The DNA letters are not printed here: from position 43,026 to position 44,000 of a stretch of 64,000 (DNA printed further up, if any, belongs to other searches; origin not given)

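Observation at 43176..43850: Pentapeptide-repeat protein (likely DNA-mimic beta-helix) among early genes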

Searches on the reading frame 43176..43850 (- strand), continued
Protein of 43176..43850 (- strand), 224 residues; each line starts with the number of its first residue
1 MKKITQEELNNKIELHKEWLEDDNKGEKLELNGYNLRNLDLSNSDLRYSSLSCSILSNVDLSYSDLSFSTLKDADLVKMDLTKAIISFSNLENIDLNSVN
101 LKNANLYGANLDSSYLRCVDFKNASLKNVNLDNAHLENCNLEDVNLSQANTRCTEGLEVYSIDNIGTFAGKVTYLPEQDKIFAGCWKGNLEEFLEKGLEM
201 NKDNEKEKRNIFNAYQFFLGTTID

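Call 25: fold_search(model_id=the predicted structure, library=pdb)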
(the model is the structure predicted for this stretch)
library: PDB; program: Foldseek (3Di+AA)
matches with E <= 10: 244; with E <= 0.001: 52
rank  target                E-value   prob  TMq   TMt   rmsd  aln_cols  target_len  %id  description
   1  2j8k                  6.0e-10  1.00  0.36  0.44   7.4       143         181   33  Structure of the fusion of NP275 and NP276, pentapeptide repeat proteins from Nostoc punctiforme (released 2006-12-07)
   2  5dqa_A                1.6e-09  1.00  0.32  0.33   7.0       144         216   28  t3284 loop variant of beta1 (released 2016-08-31)
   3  5dqa_C                2.1e-09  1.00  0.32  0.33   7.3       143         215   29  t3284 loop variant of beta1 (released 2016-08-31)
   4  4yei_A                2.2e-09  1.00  0.57  0.59   0.9       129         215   30  Beta1mut synthetic solenoid protein (released 2016-03-09)
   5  4ycq                  3.4e-09  1.00  0.31  0.38   8.4       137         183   33  Beta1 synthetic solenoid protein (released 2016-03-09)
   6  4yc5                  4.8e-09  1.00  0.39  0.40   6.7       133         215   32  Beta1 synthetic solenoid protein (released 2016-03-09)
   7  5dns_A                5.1e-09  1.00  0.33  0.34   8.4       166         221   24  t1428 loop variant in P3221 (released 2016-09-28)
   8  5dns_B                5.6e-09  1.00  0.29  0.31   9.8       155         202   26  t1428 loop variant in P3221 (released 2016-09-28)
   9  5di5                  8.5e-09  1.00  0.44  0.51   6.0       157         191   25  beta1 t801 loop variant in P3221 (released 2016-08-31)
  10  3du1                  1.5e-08  1.00  0.35  0.33  10.4       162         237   23  The 2.0 Angstrom Resolution Crystal Structure of HetL, a Pentapeptide Repeat Protein involved in Heterocyst Differentiat (released 2008-11-11)
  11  5dn0                  8.0e-08  1.00  0.44  0.45   6.5       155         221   31  t1555 loop variant (released 2016-08-31)
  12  4yfo                  9.3e-08  1.00  0.36  0.35   7.0       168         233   25  beta1_ex1 (released 2016-03-16)
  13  2o6w                  3.6e-07  1.00  0.34  0.49   8.8       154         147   27  Crystal Structure of a Pentapeptide Repeat Protein (Rfr23) from the cyanobacterium Cyanothece 51142 (released 2007-12-18)
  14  5dra                  8.2e-07  1.00  0.56  0.66   0.7       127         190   34  t3284 loop variant of beta1 (released 2016-08-31)
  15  6zt5_A                9.1e-07  1.00  0.26  0.30   8.7       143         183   21  Complex between a homodimer of Mycobacterium smegmatis MfpA and a single copy of the N-terminal 47 kDa fragment of the (released 2021-03-03)
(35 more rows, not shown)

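Call 26: search_dna_similar(query=window:43176-43850:-, collection=phages, mode=protein, max_rows=60, rows=spread, max_evalue=0.001)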
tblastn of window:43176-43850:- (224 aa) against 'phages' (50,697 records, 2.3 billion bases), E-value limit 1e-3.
Records with a match: 376; places in all: 664; records where one place covers at least 80% of the query: 113.
Best place of each record, by identity: 95-99% 12; 90-95% 2; 60-80% 2; <60% 360.
By first word of the organism name: Rheinheimera 109; Staphylococcus 80; Mycobacterium 61; Listeria 42; Salmonella 11; Ralstonia 9; Acinetobacter 9; Microcystis 7; Caulobacter 7; Corynebacterium 7; and 21 more.
By host as written in the record: Rheinheimera sp. BAL341 109; Mycobacterium smegmatis mc2 155 52; Listeria monocytogenes 34; Staphylococcus aureus 25; - 15; Staphylococcus sp. 7; Corynebacterium vitaeruminis NCIB 9291 7; Staphylococcus carnosus TM300 5; and 74 more.
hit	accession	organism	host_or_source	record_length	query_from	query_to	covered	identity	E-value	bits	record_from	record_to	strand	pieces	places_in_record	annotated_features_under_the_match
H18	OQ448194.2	Staphylococcus phage 80B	Staphylococcus epidermidis COB-Sec1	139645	1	224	100%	98.7%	4e-131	412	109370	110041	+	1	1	hypothetical protein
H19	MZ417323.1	Staphylococcus phage PG-2021_1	Staphylococcus epidermidis NCC 100655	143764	1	224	100%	98.7%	4e-131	412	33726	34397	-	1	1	record has no annotation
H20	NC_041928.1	Staphylococcus phage phiIBB-SEP1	Staphylococcus epidermidis 9142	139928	1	224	100%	91.5%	1e-116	371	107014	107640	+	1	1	pentapeptide repeat protein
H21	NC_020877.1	Staphylococcus phage vB_SauM_Romulus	Staphylococcus aureus (phage ...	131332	1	218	97%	48.5%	1e-49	178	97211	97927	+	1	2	pentapeptide repeat-containing protein | hypothetical protein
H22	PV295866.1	Staphylococcus phage CIFT_MFB_MRSA13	Staphylococcus aureus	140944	1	218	97%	47.5%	2e-45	166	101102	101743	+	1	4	hypothetical protein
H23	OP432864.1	Staphylococcus phage SapYZU04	Staphylococcus aureus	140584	1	218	97%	47.3%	8e-51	182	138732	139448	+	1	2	pentapeptide repeat protein | hypothetical protein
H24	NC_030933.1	Staphylococcus phage Stau2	Staphylococcus aureus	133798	1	218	97%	46.6%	6e-45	165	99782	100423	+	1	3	putative pentapeptide repeat protein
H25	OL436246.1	Staphylococcus phage vB_SauM-HM01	Staphylococcus aureus ATCC 12598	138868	1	218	97%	46.6%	2e-44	163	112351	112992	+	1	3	pentapeptide repeat-containing protein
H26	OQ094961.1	Staphylococcus phage SSP49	Staphylococcus aureus ATCC 13301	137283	1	218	97%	46.1%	2e-43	161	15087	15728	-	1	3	hypothetical protein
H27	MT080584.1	Staphylococcus phage vB_SauM_EW15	Staphylococcus carnosus TM300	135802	1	218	97%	44.8%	4e-48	174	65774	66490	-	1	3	record has no annotation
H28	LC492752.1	Staphylococcus phage KSAP11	Staphylococcus aureus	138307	1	218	97%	44.2%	4e-43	160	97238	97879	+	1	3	putative pentapeptide repeat-containing protein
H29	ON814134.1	Staphylococcus phage vB_SauM-V1SA19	Staphylococcus aureus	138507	1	218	97%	41.7%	3e-37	143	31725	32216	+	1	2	hypothetical protein (x2)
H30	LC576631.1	Staphylococcus phage vB_SauH_DELF3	Staphylococcus aureus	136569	1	218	97%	34.4%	8e-16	81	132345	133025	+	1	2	pentapeptide repeat-containing protein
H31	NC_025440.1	Listeria phage WIL-1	Listeria monocytogenes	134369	4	219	96%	32.6%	8e-21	96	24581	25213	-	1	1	pentapeptide repeat-containing protein | YopX family protein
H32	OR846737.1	Listeria phage LM 4-11-1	Listeria monocytogenes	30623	3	219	97%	31.2%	5e-17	85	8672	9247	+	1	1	record has no annotation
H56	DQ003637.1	Listeria phage A500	Listeria monocytogenes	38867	92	219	57%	33.8%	1e-7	57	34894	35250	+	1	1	gp54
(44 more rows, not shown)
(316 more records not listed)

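Call 28: get_annotated_region(hit=H21, flank=3000)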
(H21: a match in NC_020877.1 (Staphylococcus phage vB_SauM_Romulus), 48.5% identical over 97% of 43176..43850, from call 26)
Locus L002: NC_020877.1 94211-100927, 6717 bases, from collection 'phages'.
description: Staphylococcus phage vB_SauM_Romulus, complete genome.
organism: Staphylococcus phage vB_SauM_Romulus (NCBI taxid 1235660)
taxonomy: Viruses; Duplodnaviria; Heunggongvirae; Uroviricota; Caudoviricetes; Herelleviridae; Twortvirinae; Silviavirus; Silviavirus remus
host: Staphylococcus aureus (phage propagation strain 47); source: -; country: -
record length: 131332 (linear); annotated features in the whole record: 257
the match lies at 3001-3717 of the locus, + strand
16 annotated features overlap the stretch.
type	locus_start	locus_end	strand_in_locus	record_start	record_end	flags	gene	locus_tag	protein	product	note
CDS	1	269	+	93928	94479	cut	-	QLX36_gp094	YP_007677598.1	hypothetical protein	-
CDS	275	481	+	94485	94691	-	-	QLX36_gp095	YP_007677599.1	hypothetical protein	-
CDS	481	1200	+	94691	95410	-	-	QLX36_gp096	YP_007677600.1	pentapeptide repeat-containing protein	-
CDS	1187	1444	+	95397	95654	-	-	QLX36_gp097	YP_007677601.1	hypothetical protein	-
CDS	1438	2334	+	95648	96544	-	-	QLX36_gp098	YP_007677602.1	hypothetical protein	-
CDS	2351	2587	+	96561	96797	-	-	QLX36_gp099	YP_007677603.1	hypothetical protein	-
CDS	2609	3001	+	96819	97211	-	-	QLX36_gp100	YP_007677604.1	hypothetical protein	-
CDS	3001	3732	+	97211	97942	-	-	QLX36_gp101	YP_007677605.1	pentapeptide repeat-containing protein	-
regulatory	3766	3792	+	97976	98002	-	-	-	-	terminator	Rho-independent terminator; discovered using TransTerm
regulatory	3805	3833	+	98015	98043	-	-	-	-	promoter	discovered using MEME with manual verification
CDS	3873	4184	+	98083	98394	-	-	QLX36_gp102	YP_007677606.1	hypothetical protein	-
CDS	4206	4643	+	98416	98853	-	-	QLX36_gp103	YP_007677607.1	hypothetical protein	-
CDS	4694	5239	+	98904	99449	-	-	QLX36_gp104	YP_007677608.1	hypothetical protein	-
regulatory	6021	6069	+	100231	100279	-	-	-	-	terminator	Rho-independent terminator; discovered using TransTerm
regulatory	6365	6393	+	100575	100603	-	-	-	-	promoter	discovered using MEME with manual verification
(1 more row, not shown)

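Call 29: get_annotated_region(hit=H56, flank=3000)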
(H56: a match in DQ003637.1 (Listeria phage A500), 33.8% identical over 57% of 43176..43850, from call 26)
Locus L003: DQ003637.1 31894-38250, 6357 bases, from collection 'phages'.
description: Listeria phage A500, complete genome.
organism: Listeria phage A500 (NCBI taxid 40522)
taxonomy: Viruses; Duplodnaviria; Heunggongvirae; Uroviricota; Caudoviricetes
host: Listeria monocytogenes; source: -; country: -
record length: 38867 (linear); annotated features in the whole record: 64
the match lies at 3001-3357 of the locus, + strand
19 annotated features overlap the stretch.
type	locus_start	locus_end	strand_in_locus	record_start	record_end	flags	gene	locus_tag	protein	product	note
CDS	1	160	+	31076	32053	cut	-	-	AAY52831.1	gp45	-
CDS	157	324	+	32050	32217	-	-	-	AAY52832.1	gp46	-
CDS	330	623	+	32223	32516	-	-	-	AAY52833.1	gp47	-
CDS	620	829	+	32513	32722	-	-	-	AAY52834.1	gp48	-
CDS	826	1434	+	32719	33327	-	-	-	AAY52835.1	gp49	-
CDS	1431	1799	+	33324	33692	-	-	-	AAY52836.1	gp50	-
CDS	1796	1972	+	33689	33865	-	-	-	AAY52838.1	gp51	-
CDS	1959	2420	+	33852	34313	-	-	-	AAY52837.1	gp52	-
CDS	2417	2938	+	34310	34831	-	-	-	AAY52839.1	gp53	-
CDS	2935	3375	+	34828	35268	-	-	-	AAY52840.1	gp54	-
CDS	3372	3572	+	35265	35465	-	-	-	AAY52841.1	gp55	-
CDS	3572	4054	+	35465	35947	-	-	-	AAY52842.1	gp56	putative SSB protein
CDS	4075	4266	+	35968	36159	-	-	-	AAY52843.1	gp57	-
CDS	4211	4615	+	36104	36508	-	-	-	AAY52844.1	gp58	-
CDS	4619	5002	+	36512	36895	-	-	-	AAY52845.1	gp59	-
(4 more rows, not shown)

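Call 36: search_protein_families(library=padloc, proteins=[window:43176-43850:-], max_evalue=0.1)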
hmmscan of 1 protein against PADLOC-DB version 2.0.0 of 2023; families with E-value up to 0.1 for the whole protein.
window:43176-43850:- (224 aa): 0 families

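Call 47: search_protein_families(library=ncbifam, proteins=[window:43176-43850:-], max_evalue=1)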
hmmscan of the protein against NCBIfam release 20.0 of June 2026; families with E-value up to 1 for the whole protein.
window:43176-43850:- (224 aa): 19 families
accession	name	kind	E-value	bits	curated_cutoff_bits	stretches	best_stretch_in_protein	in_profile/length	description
NF052603.1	penta_Alr5209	equivalog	5.5e-19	68.3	125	2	24-105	13-94/113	Alr5209 family pentapeptide repeat protein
NF047416.1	penta_HetL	equivalog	3.9e-15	55.9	260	1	29-150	23-144/218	heterocyst differentiation pentapeptide repeat protein HetL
NF011743.0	PRK15196.1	equivalog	1.6e-09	37.1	354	1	30-154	193-317/350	type III secretion system effector PipB2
NF011744.0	PRK15197.1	equivalog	3.7e-09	36.2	274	2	30-114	165-254/291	SPI-2 type III secretion system effector PipB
NF033086.2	penta_rpt_Qnr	equivalog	6.9e-08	32.5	240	2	81-151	118-188/211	Qnr family pentapeptide repeat protein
NF011904.1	PRK15377.1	subfamily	4.5e-06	25.3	500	2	89-149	19-80/606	type III secretion system effector HECT-type E3 ubiquitin transferase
NF000071.4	penta_rpt_QnrA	exception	7.4e-06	25.9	450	1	38-152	30-150/218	QnrA family quinolone resistance pentapeptide repeat protein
NF000056.3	penta_rpt_QnrS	exception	7.5e-06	25.8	460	1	40-148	32-141/218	QnrS family quinolone resistance pentapeptide repeat protein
NF000349.1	mfpA_AE000516.2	equivalog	1.4e-05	25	360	1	37-145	50-153/183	pentapeptide repeat protein MfpA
NF000421.1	penta_rpt_QnrVC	exception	5.7e-05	23.1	460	1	44-147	36-140/218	QnrVC family quinolone resistance pentapeptide repeat protein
NF033375.2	penta_rpt_QnrE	exception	0.00027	21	480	1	26-148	17-138/214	QnrE family quinolone resistance pentapeptide repeat protein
NF038182.1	penta_rpt_SmQnr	exception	0.00047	20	460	1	72-153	113-194/215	SmQnr family pentapeptide repeat protein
NF012151.0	penta_rpt_QnrAS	exception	0.00052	20.1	490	1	34-147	26-140/218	QnrAS family quinolone resistance pentapeptide repeat protein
NF007264.0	PRK09718.1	equivalog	0.001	18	326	1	39-165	90-216/512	SopA family protein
NF012152.0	penta_rpt_QnrC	exception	0.0015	18.5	500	1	51-148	44-141/221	QnrC family quinolone resistance pentapeptide repeat protein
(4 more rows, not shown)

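Call 57: find_encoding_contigs(protein=P0034, flank=8000, max_places=4)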
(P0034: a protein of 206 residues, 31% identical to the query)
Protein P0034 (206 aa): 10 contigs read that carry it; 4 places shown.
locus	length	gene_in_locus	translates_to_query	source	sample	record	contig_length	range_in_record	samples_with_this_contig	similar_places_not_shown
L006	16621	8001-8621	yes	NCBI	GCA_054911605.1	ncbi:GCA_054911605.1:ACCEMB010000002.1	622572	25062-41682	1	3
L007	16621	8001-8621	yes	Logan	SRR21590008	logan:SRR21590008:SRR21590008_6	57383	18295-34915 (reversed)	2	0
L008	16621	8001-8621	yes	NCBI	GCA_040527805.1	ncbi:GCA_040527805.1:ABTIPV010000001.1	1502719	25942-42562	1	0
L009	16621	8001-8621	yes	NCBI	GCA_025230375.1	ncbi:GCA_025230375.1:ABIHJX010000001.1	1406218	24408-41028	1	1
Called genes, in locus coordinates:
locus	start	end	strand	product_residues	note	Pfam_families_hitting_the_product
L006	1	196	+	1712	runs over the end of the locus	PF24421:Ig_J (faint), PF02494:HYR (faint), PF16323:DUF4959 (faint), PF16403:Bact_surface_Ig-like (faint), PF19077:Big_13 (faint), PF00801:PKD (faint), PF18911:PKD_4 (faint), PF18981:InlK_D3, +4 more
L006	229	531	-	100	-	-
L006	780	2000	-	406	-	PF14657:Arm-DNA-bind_4, PF00589:Phage_integrase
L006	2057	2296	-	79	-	PF14657:Arm-DNA-bind_4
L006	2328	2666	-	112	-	PF12844:HTH_19, PF13560:HTH_31 (weak), PF01381:HTH_3, PF13443:HTH_26 (weak)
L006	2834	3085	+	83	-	-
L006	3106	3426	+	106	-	-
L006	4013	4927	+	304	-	PF09524:Phg_2220_C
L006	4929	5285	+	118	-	PF13022:HTH_Tnp_1_2 (faint), PF10668:Phage_terminase (weak)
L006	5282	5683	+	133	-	-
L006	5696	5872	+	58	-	-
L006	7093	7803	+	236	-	-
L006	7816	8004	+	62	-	-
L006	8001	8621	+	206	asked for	PF13599:Pentapeptide_4 (weak), PF00805:Pentapeptide, PF25296:Decapeptide (faint), PF00805:Pentapeptide, PF13576:Pentapeptide_3 (faint), PF00805:Pentapeptide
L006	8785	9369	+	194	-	PF11753:DUF3310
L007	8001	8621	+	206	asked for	PF13599:Pentapeptide_4 (weak), PF00805:Pentapeptide, PF25296:Decapeptide (faint), PF00805:Pentapeptide, PF13576:Pentapeptide_3 (faint), PF00805:Pentapeptide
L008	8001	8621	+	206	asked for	PF13599:Pentapeptide_4 (weak), PF00805:Pentapeptide, PF25296:Decapeptide (faint), PF00805:Pentapeptide, PF13576:Pentapeptide_3 (faint), PF00805:Pentapeptide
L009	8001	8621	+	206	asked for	PF13599:Pentapeptide_4 (weak), PF00805:Pentapeptide, PF25296:Decapeptide (faint), PF00805:Pentapeptide, PF13576:Pentapeptide_3 (faint), PF00805:Pentapeptide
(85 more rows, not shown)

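Call 58: find_encoding_contigs(protein=P0033, flank=8000, max_places=4)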
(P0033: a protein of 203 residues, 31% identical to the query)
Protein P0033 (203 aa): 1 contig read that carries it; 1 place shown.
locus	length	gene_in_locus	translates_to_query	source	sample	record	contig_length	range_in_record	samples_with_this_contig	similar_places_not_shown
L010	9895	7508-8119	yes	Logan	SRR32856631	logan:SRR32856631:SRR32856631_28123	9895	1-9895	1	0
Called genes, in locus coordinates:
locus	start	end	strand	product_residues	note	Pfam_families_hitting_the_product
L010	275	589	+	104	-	-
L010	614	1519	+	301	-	-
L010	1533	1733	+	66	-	-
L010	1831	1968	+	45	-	-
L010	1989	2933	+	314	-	PF00589:Phage_integrase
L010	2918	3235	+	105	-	-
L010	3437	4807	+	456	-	-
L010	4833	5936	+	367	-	PF22822:MrpR_N_CB, PF00589:Phage_integrase (weak)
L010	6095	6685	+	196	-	PF02452:PemK_toxin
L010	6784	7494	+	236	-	PF13401:AAA_22 (weak)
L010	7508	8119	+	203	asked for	PF13599:Pentapeptide_4 (weak), PF13576:Pentapeptide_3 (faint), PF00805:Pentapeptide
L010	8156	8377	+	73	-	-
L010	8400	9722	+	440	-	PF07282:Cas12f1-like_TNB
